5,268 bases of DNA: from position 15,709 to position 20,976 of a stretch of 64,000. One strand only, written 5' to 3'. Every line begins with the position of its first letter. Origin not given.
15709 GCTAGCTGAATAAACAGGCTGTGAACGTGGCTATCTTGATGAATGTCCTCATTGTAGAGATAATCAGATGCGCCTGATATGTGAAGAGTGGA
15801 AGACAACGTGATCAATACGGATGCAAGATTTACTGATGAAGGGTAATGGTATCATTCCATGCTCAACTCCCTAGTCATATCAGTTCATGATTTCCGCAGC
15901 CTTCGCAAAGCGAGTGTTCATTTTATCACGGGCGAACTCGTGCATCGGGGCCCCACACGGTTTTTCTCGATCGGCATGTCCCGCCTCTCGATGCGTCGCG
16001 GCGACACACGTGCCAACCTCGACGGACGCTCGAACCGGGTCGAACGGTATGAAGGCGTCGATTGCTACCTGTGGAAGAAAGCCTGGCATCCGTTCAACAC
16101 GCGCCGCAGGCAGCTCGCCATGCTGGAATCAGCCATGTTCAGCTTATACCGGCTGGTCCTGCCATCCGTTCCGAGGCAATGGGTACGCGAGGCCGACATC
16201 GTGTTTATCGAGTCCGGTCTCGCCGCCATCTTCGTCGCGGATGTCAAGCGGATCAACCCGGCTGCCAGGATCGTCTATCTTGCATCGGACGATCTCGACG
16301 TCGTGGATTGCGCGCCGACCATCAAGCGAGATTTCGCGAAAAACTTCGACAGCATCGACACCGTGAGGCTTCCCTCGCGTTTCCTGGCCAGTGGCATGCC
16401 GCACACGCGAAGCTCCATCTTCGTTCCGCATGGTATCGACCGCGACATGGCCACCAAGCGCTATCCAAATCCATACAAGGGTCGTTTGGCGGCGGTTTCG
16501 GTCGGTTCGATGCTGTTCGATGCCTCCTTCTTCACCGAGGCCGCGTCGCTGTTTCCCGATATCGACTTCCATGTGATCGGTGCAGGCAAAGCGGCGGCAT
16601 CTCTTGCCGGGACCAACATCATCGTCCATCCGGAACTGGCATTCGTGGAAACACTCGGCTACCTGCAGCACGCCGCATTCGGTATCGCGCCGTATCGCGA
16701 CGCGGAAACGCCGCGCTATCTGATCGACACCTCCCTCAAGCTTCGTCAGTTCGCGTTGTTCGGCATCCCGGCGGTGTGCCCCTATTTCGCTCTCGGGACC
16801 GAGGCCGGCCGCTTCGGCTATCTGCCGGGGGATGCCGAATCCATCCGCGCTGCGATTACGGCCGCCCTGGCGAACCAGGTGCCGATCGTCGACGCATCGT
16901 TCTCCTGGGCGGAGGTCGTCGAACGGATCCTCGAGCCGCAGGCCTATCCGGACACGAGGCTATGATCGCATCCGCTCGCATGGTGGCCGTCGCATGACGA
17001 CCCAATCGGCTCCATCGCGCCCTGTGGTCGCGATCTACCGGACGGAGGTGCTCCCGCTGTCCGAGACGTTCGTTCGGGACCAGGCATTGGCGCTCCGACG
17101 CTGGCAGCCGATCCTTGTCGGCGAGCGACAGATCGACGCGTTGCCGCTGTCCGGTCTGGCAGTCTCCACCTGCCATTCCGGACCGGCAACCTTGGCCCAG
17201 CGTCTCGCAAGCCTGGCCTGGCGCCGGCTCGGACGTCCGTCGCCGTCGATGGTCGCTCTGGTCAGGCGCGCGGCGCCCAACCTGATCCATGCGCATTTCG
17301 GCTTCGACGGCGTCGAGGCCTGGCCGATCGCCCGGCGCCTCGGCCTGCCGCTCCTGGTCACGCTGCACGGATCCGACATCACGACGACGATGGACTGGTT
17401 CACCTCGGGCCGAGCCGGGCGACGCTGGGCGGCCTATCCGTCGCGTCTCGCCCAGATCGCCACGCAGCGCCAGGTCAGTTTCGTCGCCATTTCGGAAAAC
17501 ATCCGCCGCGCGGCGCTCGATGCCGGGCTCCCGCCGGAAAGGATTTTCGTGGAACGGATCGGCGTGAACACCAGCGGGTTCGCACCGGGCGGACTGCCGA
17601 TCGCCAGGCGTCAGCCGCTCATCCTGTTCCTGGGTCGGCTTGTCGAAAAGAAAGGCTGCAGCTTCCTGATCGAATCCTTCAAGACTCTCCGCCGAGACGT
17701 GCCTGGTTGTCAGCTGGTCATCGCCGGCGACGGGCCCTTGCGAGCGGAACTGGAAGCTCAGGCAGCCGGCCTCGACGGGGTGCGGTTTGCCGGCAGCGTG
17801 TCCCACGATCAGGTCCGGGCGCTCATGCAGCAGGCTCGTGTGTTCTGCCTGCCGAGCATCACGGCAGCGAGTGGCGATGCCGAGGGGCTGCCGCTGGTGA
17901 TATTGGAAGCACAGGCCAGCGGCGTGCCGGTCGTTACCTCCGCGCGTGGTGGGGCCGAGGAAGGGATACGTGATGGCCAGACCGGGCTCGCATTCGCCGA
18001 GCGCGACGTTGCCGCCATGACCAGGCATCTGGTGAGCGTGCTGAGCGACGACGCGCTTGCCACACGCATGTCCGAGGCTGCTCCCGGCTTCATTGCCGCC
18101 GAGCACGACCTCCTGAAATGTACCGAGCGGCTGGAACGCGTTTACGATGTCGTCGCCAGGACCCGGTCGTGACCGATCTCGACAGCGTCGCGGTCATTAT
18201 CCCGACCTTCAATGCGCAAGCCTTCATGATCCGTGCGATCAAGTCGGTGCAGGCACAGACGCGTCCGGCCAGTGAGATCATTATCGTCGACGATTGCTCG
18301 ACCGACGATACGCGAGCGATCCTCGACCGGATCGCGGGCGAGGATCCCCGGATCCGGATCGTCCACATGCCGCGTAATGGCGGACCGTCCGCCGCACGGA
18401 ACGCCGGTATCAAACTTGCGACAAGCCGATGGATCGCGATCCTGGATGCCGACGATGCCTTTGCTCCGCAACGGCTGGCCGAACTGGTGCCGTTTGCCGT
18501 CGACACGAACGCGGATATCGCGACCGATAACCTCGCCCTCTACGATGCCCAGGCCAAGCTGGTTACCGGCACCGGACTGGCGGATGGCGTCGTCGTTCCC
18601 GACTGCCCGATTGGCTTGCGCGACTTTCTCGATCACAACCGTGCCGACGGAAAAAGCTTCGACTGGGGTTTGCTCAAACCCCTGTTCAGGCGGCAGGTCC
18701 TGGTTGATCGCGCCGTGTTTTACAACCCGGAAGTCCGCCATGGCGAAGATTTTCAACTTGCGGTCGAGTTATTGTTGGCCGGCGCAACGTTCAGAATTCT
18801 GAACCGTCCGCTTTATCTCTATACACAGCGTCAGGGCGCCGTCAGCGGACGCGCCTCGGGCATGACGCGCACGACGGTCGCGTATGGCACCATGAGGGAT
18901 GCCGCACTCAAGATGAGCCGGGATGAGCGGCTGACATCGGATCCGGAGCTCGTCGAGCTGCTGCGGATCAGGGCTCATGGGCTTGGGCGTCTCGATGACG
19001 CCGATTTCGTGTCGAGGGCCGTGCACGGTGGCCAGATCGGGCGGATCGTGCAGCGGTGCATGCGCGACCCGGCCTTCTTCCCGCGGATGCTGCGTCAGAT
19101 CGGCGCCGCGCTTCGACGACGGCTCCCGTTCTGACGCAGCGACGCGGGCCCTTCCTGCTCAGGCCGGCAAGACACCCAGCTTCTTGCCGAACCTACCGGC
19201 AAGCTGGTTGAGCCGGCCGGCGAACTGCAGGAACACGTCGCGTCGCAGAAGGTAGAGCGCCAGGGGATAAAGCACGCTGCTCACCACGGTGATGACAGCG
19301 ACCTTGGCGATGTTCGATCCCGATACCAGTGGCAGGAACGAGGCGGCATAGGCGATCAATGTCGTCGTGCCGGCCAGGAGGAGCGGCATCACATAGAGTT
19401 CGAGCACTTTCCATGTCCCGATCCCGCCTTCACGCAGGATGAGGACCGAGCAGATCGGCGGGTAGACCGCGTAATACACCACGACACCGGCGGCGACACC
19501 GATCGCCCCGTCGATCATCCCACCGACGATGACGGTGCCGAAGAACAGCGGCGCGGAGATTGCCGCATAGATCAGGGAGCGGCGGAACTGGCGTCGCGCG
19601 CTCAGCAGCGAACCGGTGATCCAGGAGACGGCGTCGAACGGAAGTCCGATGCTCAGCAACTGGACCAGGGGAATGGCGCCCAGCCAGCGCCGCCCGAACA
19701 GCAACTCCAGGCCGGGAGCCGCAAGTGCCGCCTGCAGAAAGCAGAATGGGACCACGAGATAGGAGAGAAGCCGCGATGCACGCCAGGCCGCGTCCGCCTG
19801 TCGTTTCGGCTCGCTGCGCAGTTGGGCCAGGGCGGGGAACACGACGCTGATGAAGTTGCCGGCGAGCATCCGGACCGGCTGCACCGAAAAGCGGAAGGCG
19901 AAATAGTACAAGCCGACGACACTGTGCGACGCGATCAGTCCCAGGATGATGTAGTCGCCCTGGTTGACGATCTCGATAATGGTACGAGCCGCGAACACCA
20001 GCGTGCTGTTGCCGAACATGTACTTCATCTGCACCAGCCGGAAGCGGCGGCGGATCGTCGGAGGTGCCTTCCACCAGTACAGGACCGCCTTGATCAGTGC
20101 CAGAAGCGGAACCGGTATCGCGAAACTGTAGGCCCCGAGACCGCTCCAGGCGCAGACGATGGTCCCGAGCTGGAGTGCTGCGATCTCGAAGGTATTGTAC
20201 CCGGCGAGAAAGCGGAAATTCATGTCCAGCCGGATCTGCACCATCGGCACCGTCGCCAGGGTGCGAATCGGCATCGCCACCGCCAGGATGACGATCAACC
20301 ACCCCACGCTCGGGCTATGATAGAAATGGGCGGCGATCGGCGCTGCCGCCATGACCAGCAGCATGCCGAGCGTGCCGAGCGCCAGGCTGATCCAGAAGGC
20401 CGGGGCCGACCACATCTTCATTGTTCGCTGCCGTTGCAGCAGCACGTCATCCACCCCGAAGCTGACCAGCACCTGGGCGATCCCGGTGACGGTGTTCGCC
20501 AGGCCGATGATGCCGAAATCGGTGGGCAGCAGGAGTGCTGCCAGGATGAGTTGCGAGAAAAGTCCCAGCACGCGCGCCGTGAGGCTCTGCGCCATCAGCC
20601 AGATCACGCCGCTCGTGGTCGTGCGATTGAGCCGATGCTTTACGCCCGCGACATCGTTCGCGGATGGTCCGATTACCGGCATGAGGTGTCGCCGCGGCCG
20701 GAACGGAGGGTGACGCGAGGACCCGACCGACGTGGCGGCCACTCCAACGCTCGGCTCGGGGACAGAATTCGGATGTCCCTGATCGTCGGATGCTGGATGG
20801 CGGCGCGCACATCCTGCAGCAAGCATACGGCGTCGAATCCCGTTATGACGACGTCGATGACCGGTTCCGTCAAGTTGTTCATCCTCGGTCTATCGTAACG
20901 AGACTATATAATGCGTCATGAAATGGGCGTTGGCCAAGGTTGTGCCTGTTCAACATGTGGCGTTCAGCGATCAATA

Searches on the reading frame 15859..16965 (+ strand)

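Call 57: search_protein_families(library=pfam, proteins=[window:15859-16965:+])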
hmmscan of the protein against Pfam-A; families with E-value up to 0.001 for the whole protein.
window:15859-16965:+ (368 aa): 1 family
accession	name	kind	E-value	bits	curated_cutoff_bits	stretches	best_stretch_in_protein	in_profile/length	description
PF22059.2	GumK_N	-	1.8e-58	197.8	27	1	6-172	1-171/171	Glucuronosyltransferase GumK, N-terminal domain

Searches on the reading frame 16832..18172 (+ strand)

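Call 57: search_protein_families(library=pfam, proteins=[window:16832-18172:+])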
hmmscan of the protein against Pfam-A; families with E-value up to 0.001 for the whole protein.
window:16832-18172:+ (446 aa): 6 families
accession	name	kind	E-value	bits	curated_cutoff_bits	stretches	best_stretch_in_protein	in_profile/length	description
PF00534.26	Glycos_transf_1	-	5.1e-40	137.2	26.4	1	257-417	11-169/172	Glycosyl transferases group 1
PF13692.12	Glyco_trans_1_4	-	1.6e-36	126.2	27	1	262-406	2-142/142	Glycosyl transferases group 1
PF13439.12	Glyco_transf_4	-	4.2e-12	46.9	28.5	1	127-247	51-168/170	Glycosyltransferase Family 4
PF13524.12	Glyco_trans_1_2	-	5.8e-10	39.7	25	1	283-427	6-135/144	Glycosyl transferase-like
PF20706.3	GT4-conflict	-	2.7e-08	33.6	26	1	256-434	192-372/385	Family 4 Glycosyltransferase in conflict systems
PF13579.12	Glyco_trans_4_4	-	4.3e-07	30.8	29.7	1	131-240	60-154/158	Glycosyl transferase 4-like domain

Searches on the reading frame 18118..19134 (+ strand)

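Call 57: search_protein_families(library=pfam, proteins=[window:18118-19134:+])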
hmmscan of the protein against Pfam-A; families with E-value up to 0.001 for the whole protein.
window:18118-19134:+ (338 aa): 4 families
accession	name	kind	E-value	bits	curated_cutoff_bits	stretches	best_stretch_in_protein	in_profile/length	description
PF00535.33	Glycos_transf_2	-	4.2e-39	134.6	23.3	1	26-143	2-119/168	Glycosyl transferase family 2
PF13641.12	Glyco_tranf_2_3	-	6.8e-15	56.2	27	1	24-136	3-120/230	Glycosyltransferase like family 2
PF10111.15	Glyco_tranf_2_2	-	1.2e-07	31.9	27.3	1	26-125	2-104/276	Glycosyltransferase like family 2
PF13704.12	Glyco_tranf_2_4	-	0.00024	22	27.5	1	51-114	19-83/98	Glycosyl transferase family 2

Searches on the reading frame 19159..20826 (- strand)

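Call 57: search_protein_families(library=pfam, proteins=[window:19159-20826:-])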
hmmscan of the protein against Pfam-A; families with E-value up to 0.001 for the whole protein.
window:19159-20826:- (555 aa): 2 families
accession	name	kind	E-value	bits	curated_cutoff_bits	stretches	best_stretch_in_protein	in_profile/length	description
PF13440.11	Polysacc_synt_3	-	7.6e-50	170.2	23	1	94-386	1-293/293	Polysaccharide biosynthesis protein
PF01943.22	Polysacc_synt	-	4.4e-15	56.3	28.2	1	72-336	3-273/274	Polysaccharide biosynthesis protein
